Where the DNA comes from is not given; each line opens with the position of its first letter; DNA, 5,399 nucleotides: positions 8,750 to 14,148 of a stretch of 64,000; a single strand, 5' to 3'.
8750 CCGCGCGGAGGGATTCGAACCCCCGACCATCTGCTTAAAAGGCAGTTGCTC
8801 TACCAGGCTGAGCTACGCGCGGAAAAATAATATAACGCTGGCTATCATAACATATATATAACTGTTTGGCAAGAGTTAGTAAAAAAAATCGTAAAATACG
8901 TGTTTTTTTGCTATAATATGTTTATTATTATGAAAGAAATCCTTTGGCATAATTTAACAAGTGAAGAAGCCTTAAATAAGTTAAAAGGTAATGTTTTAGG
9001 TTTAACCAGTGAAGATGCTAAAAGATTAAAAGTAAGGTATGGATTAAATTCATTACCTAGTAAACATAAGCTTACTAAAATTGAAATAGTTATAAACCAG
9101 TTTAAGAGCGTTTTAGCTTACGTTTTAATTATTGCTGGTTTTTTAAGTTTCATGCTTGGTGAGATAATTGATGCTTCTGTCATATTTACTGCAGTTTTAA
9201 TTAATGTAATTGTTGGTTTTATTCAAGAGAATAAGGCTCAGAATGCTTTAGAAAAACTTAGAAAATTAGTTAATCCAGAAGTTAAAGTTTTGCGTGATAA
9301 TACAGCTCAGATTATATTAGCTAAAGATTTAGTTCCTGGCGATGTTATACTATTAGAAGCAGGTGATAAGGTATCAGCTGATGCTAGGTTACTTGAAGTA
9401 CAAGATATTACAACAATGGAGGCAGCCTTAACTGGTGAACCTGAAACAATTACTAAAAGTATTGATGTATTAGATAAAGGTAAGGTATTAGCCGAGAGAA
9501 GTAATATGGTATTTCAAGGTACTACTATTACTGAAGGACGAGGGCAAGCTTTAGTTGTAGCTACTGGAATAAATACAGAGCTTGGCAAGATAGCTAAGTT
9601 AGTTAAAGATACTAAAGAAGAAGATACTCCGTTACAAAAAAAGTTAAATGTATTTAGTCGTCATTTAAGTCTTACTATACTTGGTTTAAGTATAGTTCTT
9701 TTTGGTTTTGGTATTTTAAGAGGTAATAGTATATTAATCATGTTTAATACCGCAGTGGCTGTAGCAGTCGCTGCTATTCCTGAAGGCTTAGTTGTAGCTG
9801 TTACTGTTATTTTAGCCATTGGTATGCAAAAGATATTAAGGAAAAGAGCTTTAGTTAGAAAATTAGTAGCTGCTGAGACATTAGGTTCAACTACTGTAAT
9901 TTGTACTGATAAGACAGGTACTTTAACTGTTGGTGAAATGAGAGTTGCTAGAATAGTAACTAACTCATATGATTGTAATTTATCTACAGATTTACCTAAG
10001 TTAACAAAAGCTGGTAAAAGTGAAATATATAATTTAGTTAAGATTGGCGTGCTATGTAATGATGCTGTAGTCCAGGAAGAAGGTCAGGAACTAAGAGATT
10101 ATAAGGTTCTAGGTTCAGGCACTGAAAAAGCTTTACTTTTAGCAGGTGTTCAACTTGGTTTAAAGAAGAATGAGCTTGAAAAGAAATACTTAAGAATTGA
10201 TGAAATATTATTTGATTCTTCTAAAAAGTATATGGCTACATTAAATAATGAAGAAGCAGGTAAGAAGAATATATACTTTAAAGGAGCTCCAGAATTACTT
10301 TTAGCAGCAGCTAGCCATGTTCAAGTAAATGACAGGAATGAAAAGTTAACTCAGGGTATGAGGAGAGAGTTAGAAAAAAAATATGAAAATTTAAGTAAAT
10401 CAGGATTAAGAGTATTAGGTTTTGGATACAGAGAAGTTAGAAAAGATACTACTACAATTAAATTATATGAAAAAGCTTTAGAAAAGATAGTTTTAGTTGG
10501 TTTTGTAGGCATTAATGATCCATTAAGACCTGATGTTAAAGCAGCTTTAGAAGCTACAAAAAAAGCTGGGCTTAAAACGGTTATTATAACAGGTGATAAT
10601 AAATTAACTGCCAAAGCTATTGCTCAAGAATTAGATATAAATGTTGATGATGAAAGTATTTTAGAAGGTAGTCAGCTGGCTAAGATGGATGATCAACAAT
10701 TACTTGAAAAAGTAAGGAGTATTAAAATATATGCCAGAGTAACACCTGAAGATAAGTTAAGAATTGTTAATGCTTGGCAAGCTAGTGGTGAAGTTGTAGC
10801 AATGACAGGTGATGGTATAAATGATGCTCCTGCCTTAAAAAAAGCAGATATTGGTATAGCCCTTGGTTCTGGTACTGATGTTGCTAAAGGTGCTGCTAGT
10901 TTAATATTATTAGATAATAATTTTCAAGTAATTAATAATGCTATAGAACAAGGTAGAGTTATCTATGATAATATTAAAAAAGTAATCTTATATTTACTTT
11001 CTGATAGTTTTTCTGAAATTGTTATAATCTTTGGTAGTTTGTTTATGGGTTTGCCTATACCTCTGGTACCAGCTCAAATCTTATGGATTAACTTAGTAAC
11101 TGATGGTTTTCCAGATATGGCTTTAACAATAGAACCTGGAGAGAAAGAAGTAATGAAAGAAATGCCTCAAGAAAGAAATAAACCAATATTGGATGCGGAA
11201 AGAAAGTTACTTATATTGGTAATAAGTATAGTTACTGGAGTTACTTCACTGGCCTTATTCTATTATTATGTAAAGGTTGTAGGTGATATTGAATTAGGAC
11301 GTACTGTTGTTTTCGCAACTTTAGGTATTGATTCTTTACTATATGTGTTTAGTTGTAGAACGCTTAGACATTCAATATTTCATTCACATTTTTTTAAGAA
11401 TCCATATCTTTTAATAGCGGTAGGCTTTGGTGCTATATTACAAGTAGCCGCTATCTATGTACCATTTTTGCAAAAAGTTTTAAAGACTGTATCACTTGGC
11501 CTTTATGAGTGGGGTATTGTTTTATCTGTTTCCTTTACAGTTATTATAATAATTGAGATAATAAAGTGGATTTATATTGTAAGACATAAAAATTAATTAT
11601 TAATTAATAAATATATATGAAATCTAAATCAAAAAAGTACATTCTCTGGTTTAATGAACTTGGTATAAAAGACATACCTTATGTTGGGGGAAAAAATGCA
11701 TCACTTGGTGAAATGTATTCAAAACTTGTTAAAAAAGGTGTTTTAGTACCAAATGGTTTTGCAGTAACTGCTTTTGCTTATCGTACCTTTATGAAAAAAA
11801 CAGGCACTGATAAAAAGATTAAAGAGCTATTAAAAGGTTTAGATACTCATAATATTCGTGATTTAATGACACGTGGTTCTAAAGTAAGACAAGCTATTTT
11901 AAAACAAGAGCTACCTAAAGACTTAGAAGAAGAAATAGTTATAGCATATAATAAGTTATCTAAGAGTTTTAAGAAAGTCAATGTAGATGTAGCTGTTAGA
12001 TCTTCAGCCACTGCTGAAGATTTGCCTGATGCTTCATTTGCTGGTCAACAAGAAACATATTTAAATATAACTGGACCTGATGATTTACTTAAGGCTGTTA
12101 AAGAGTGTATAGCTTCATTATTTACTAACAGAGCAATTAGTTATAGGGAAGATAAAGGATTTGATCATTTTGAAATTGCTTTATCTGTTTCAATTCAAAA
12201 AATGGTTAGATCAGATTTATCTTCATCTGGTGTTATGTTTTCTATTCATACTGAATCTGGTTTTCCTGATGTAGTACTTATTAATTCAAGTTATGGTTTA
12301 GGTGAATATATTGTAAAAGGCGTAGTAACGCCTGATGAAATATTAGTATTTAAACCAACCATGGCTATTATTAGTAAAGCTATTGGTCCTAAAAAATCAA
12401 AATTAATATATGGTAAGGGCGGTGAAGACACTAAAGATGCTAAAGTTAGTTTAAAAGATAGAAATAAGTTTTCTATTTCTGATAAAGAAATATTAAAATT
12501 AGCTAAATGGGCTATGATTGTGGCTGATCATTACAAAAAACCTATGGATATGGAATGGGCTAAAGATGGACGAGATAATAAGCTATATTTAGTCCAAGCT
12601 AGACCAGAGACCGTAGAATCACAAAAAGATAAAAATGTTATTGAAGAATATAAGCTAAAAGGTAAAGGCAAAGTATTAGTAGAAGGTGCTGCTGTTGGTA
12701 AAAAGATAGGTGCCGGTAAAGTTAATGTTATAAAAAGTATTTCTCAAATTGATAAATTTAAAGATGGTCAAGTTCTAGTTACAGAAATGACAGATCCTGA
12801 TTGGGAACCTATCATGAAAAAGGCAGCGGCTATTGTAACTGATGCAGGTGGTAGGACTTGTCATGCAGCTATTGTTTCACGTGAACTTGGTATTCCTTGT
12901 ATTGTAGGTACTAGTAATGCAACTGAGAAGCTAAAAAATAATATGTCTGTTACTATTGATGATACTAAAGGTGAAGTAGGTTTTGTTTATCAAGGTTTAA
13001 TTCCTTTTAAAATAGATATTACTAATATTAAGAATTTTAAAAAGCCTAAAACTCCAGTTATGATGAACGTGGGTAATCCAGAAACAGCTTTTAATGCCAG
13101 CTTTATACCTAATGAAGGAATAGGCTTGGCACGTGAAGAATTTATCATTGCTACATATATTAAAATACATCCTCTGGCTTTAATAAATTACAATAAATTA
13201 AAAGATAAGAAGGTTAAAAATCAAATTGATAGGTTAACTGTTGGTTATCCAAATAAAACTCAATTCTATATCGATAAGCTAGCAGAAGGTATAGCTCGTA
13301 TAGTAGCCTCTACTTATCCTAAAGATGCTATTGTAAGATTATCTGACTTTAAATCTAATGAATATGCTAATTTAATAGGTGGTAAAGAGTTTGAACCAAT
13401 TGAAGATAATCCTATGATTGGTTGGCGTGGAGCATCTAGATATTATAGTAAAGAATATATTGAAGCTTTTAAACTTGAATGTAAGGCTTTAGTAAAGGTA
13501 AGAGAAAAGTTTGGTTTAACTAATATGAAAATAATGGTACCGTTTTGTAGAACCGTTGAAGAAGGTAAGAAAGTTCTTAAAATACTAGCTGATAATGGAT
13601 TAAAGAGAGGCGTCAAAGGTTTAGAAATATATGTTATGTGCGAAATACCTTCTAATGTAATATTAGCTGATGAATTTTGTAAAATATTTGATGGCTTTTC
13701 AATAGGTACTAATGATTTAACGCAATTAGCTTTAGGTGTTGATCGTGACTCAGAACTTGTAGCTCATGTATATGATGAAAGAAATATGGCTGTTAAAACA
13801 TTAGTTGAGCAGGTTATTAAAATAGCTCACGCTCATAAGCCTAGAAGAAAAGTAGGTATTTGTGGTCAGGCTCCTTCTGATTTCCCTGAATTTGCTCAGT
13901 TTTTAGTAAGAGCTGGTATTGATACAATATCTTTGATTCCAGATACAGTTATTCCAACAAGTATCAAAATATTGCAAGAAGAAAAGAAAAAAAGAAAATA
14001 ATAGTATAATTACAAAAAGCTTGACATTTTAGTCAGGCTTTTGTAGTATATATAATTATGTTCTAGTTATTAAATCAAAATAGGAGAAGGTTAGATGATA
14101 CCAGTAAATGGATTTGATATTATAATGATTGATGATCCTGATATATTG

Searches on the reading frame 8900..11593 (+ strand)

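Call 61: search_protein_families(library=pfam, proteins=[window:8900-11593:+], max_evalue=0.00001)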
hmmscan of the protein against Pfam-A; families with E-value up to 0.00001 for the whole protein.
window:8900-11593:+ (898 aa): 6 families
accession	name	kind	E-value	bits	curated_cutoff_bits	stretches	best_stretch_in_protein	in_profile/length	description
PF00689.26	Cation_ATPase_C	-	2.6e-50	171.1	27.3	1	719-891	1-175/175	Cation transporting ATPase, C-terminus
PF00122.25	E1-E2_ATPase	-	2.9e-50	170.7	28.1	1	123-315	2-181/181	E1-E2 ATPase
PF00702.32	Hydrolase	-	5.6e-22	79.5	26.4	1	333-650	3-191/191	haloacid dehalogenase-like hydrolase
PF13246.12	Cation_ATPase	-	4e-17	62.4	21.7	1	384-474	1-91/91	Cation transport ATPase (P-type)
PF00690.31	Cation_ATPase_N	-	8.4e-14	51.4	20.4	1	16-83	1-69/69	Cation transporter/ATPase, N-terminus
PF08282.18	Hydrolase_3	-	4.2e-08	33.7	20.9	1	622-682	195-255/255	haloacid dehalogenase-like hydrolase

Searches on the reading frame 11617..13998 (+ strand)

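Call 61: search_protein_families(library=pfam, proteins=[window:11617-13998:+], max_evalue=0.00001)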
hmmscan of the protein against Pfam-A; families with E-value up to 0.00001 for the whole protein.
window:11617-13998:+ (794 aa): 3 families
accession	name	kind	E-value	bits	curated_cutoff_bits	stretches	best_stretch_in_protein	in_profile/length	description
PF01326.24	PPDK_N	-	1.2e-125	419.6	27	1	21-345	2-324/328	Pyruvate phosphate dikinase, AMP/ATP-binding domain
PF02896.24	PEP-utilizers_C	-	2.8e-61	207.7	22.8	1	478-787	19-290/293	PEP-utilising enzyme, PEP-binding domain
PF00391.29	PEP-utilizers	-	5.9e-28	96.7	23.1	1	381-452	1-72/72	PEP-utilising enzyme, mobile domain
